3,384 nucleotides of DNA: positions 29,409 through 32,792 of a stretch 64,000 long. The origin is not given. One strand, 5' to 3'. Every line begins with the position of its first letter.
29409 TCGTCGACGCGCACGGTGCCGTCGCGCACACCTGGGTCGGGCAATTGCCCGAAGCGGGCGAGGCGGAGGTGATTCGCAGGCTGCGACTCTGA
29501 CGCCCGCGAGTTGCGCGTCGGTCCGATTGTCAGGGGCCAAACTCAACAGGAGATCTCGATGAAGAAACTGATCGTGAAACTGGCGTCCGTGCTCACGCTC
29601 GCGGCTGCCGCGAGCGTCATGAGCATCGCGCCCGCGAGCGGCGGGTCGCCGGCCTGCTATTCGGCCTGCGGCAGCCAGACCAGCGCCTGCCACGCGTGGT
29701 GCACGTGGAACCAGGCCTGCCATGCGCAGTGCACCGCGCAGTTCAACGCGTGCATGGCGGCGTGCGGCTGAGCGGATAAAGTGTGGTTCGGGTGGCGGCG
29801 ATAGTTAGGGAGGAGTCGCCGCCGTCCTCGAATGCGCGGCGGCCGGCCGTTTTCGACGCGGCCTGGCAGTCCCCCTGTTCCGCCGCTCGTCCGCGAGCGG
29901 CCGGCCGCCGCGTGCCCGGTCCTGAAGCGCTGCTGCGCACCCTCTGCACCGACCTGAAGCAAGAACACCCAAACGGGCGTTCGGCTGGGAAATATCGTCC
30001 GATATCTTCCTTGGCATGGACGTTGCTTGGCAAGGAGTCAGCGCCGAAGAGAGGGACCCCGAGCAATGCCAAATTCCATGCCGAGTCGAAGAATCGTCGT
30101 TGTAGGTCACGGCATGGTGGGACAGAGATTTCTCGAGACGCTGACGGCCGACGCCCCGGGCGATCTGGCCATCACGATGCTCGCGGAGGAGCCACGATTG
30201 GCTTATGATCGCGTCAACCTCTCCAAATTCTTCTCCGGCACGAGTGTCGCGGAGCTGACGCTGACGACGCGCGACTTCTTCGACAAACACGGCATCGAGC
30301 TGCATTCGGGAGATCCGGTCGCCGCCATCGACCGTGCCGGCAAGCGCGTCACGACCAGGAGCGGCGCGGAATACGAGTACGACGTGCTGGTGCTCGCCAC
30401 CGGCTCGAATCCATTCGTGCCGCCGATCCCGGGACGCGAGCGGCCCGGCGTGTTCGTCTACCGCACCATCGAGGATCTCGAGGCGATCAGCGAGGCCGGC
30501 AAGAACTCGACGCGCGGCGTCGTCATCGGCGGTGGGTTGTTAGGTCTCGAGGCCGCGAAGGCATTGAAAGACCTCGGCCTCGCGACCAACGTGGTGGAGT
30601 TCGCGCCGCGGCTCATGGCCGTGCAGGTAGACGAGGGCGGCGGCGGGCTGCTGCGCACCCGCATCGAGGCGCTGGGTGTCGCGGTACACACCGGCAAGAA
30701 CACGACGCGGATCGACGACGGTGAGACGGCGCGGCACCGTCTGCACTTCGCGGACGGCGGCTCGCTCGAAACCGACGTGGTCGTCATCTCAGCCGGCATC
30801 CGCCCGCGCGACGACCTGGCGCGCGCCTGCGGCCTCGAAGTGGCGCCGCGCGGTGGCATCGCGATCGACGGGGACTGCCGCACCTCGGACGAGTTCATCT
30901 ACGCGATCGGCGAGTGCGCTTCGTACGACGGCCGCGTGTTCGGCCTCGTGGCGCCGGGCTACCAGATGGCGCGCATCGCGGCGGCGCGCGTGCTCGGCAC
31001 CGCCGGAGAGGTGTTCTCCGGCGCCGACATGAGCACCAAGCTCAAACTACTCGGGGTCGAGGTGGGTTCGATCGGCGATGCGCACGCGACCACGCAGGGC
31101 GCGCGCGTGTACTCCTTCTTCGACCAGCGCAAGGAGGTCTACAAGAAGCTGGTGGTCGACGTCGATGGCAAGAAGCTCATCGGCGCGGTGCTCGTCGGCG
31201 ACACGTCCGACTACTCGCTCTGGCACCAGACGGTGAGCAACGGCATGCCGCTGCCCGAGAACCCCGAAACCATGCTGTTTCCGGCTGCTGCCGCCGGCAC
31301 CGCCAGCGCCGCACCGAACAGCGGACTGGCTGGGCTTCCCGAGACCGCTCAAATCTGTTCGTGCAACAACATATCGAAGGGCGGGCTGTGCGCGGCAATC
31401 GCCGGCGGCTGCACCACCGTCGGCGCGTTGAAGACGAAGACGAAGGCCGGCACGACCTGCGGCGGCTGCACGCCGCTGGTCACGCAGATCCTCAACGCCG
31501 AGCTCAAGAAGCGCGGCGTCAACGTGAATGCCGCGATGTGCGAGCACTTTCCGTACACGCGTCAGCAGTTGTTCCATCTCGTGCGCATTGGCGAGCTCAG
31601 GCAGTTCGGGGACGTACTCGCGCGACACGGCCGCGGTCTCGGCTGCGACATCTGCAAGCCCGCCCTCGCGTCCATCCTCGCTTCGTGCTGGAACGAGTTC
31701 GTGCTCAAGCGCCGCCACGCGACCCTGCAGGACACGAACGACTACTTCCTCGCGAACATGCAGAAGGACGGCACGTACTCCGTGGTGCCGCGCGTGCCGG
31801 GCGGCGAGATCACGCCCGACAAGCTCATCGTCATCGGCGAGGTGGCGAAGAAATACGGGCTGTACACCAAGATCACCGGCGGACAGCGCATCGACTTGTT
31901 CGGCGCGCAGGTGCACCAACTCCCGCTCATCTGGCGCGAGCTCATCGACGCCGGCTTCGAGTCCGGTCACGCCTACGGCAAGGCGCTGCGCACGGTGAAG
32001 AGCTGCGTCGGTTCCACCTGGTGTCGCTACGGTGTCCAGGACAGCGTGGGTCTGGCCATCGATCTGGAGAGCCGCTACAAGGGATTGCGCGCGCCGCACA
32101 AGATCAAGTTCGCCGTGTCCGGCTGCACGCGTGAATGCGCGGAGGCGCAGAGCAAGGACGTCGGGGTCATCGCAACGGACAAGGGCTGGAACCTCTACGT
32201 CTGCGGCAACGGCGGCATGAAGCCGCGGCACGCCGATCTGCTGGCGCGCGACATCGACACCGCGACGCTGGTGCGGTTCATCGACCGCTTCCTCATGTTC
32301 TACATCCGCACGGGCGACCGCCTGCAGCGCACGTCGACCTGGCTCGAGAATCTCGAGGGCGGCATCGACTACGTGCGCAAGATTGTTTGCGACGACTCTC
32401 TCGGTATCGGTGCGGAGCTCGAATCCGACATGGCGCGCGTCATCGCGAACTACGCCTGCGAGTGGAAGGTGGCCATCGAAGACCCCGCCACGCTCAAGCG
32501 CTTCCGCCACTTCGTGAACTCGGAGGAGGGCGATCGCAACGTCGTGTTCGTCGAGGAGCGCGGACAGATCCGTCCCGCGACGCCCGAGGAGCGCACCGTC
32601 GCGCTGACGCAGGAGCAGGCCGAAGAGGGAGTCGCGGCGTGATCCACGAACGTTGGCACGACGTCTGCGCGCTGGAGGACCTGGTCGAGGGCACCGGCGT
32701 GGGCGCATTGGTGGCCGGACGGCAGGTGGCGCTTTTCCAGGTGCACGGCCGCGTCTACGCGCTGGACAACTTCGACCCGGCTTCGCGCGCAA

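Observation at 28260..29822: ECF sigma factor divergent from a TlpA-like redoxin and a secreted four-CxxxC mini-protein, with an attC-like remnant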

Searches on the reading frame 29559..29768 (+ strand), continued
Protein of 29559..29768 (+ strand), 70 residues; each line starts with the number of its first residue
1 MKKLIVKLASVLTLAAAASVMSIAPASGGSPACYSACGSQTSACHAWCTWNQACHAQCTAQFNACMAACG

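Call 61: search_solved_structures(query=A2, max_evalue=1, show_alignments=3)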
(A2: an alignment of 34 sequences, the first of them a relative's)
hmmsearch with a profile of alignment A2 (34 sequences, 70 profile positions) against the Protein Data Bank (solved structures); distinct sequences matched with E-value up to 1: 3.
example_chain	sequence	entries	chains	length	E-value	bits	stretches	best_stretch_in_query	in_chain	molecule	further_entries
1vib_A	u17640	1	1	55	0.25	14.6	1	27-69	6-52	NEUROTOXIN B-IV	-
4hhf_A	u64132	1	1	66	0.49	13.7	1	40-62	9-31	Alpha-toxin OD1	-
8bel_H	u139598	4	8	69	0.92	12.8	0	27-69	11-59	Cytochrome b-c1 complex subunit 6-1, mitochondrial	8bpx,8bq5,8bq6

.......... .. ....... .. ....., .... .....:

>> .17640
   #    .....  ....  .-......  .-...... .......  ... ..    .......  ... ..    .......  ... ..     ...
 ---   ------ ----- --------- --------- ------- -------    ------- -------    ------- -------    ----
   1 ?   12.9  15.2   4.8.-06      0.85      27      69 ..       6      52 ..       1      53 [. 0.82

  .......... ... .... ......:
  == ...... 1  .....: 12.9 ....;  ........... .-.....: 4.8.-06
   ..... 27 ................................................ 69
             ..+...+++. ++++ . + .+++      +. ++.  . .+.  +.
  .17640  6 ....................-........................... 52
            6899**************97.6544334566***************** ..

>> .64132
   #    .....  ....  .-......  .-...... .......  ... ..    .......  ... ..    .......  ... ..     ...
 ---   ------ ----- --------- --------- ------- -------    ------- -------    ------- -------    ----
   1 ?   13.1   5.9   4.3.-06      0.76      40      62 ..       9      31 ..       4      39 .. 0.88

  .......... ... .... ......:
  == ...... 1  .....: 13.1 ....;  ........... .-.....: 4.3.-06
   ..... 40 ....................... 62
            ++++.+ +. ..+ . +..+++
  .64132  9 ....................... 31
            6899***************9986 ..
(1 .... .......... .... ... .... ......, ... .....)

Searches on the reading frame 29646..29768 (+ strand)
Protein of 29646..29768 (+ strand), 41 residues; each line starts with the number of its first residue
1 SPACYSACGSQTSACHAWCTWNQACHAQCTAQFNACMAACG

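Call 72: predict_structure(protein=window:29646-29768:+)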
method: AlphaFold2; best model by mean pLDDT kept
length: 41 residues; sequences in the alignment: 1
mean_pLDDT: 93.7   pTM: 0.64
mean pLDDT of the five models: 93.7, 91.5, 90.7, 90.4, 86.9
residues with pLDDT >= 90: 37; 70-90: 4; 50-70: 0; < 50: 0
segments of 3 or more residues with pLDDT < 50: none
pLDDT, mean of each block of 10 residues (from residue 1): 92 95 95 94 78
secondary structure, 60 per line:
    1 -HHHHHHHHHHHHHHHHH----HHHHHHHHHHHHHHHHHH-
elements in order: H2-18 H23-40

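Call 77: fold_search(model_id=the predicted structure, library=pdb)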
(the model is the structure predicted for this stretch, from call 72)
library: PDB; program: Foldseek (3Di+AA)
matches with E <= 10: 1; with E <= 0.001: 0
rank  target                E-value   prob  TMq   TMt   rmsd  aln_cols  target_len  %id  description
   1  1vib_MODEL_1_A        5.9e+00  0.21  0.66  0.52   3.2        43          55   30  NMR SOLUTION STRUCTURE OF THE NEUROTOXIN B-IV, 20 STRUCTURES (released 1997-05-15)

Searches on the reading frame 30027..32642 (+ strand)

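Call 65: search_protein_families(library=pfam, proteins=[window:30027-32642:+], max_evalue=0.0001)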
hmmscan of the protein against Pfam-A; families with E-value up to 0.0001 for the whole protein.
window:30027-32642:+ (871 aa): 8 families
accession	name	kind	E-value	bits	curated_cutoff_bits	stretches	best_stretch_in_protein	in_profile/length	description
PF07992.20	Pyr_redox_2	-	3e-53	181.6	26.1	1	22-302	2-278/291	Pyridine nucleotide-disulphide oxidoreductase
PF01077.27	NIR_SIR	-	2.2e-22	79.7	27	1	651-776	2-141/158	Nitrite and sulphite reductase 4Fe-4S domain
PF00070.33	Pyr_redox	-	2e-16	60.7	22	1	164-234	2-71/82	Pyridine nucleotide-disulphide oxidoreductase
PF04324.20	Fer2_BFD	-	4.6e-15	56.1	26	1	443-490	2-49/50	BFD-like [2Fe-2S] binding domain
PF03460.22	NIR_SIR_ferr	-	1.8e-12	47.3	24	1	579-640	3-67/69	Nitrite/Sulfite reductase ferredoxin-like half domain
PF18267.7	Rubredoxin_C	-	1.5e-11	44.5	25.9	1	336-404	2-67/70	Rubredoxin NAD+ reductase C-terminal domain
PF01266.30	DAO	-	1.1e-07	32.2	27.9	0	75-134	149-217/353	FAD dependent oxidoreductase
PF13738.12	Pyr_redox_3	-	1e-05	25.4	30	1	82-279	88-288/305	Pyridine nucleotide-disulphide oxidoreductase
